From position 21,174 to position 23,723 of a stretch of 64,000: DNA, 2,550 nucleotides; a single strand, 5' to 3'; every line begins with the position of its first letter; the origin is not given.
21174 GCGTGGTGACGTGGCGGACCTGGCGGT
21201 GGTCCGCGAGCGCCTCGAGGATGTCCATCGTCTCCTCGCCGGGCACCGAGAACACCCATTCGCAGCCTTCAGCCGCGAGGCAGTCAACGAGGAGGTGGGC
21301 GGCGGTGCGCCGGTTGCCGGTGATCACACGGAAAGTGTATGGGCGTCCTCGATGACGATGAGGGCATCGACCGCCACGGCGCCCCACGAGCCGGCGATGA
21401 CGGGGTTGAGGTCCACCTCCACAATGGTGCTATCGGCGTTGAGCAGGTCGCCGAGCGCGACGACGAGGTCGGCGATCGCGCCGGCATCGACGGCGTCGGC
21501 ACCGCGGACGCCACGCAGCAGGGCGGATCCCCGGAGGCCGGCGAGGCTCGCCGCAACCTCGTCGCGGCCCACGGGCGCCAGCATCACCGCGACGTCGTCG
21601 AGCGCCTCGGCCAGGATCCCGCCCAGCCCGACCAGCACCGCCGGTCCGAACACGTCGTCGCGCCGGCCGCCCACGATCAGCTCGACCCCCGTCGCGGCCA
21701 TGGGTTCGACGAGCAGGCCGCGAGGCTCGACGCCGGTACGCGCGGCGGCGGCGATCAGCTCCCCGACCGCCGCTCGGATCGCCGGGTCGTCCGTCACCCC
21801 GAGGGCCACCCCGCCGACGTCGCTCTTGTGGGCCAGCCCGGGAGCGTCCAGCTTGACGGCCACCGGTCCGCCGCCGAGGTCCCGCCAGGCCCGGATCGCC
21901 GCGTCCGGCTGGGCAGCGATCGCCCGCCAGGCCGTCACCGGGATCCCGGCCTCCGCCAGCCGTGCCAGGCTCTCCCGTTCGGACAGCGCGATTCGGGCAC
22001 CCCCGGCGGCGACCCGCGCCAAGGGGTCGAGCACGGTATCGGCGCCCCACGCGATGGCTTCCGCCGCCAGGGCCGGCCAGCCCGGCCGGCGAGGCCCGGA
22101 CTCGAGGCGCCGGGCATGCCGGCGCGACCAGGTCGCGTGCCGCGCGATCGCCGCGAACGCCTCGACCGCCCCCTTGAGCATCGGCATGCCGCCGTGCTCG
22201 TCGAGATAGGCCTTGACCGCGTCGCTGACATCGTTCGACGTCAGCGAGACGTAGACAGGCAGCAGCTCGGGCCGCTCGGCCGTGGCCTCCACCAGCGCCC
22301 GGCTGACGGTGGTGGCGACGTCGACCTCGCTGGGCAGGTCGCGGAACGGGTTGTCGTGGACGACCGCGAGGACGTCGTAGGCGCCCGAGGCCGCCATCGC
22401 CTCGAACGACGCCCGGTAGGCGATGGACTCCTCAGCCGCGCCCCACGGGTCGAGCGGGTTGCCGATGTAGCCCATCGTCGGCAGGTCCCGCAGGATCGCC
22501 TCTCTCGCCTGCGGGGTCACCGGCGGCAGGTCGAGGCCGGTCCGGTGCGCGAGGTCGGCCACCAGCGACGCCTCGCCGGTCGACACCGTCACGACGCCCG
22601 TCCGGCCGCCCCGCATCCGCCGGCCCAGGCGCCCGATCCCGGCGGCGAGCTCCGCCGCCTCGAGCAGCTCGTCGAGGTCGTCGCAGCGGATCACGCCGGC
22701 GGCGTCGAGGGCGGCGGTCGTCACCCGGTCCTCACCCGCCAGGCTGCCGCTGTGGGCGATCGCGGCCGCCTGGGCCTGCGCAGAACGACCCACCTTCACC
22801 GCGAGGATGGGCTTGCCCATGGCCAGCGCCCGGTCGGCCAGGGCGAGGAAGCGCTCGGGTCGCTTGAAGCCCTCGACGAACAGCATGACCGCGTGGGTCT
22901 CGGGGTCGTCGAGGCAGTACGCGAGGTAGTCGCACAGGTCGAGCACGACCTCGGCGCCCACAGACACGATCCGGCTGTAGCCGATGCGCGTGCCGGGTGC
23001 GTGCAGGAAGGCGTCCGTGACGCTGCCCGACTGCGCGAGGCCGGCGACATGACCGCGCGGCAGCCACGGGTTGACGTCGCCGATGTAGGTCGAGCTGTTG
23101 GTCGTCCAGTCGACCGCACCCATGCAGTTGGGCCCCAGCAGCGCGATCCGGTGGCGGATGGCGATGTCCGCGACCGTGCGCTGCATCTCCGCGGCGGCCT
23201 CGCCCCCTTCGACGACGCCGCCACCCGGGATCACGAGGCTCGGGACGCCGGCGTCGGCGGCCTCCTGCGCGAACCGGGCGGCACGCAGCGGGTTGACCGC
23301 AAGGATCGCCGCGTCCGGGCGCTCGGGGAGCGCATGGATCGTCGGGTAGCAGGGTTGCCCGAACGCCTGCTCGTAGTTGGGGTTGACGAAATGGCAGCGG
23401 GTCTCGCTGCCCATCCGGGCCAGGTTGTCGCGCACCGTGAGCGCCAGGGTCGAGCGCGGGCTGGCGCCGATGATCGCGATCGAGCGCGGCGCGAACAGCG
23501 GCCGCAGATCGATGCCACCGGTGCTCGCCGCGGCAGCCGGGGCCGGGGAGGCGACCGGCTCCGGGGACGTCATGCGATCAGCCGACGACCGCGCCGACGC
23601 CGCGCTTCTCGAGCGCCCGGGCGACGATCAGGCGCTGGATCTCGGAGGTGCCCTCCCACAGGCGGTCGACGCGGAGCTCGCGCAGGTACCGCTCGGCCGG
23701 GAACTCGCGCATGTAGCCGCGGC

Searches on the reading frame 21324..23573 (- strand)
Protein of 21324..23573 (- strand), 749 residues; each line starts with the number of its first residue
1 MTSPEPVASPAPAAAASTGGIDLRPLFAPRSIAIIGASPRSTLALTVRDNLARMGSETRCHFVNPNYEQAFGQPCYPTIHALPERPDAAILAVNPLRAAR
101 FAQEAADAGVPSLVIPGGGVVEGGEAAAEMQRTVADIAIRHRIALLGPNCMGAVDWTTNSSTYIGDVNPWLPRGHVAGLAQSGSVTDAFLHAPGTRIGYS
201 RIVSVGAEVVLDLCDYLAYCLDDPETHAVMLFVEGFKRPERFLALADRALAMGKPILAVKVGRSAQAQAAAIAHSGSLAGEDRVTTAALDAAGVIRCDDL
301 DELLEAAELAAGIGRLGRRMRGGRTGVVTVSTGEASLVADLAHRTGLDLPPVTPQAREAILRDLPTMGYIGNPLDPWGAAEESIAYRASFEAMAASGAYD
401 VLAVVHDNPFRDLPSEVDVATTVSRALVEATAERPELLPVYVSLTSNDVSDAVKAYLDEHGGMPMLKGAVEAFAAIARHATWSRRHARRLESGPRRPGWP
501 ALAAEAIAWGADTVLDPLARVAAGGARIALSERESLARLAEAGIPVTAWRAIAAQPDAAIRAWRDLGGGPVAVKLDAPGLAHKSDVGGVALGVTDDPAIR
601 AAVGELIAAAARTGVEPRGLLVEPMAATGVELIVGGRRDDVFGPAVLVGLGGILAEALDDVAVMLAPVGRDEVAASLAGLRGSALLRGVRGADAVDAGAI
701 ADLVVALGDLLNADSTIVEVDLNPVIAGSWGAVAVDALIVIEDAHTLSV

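Call 6: search_protein_families(library=pfam, proteins=[window:21324-23573:-])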
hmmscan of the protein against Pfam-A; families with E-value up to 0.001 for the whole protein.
window:21324-23573:- (749 aa): 4 families
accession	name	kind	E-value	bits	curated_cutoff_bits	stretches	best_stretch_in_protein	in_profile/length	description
PF13549.11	ATP-grasp_5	-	8.4e-53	179.4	27.6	1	527-741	7-221/221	ATP-grasp domain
PF13607.11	Succ_CoA_lig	-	1.2e-38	132.4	27.4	1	173-309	1-137/138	Succinyl-CoA ligase like flavodoxin domain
PF13380.12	CoA_binding_2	-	6.1e-17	62.6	22.8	1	30-153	1-113/116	CoA binding domain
PF02629.25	CoA_binding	-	2.3e-07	31.9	22.3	1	30-115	4-93/97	CoA binding domain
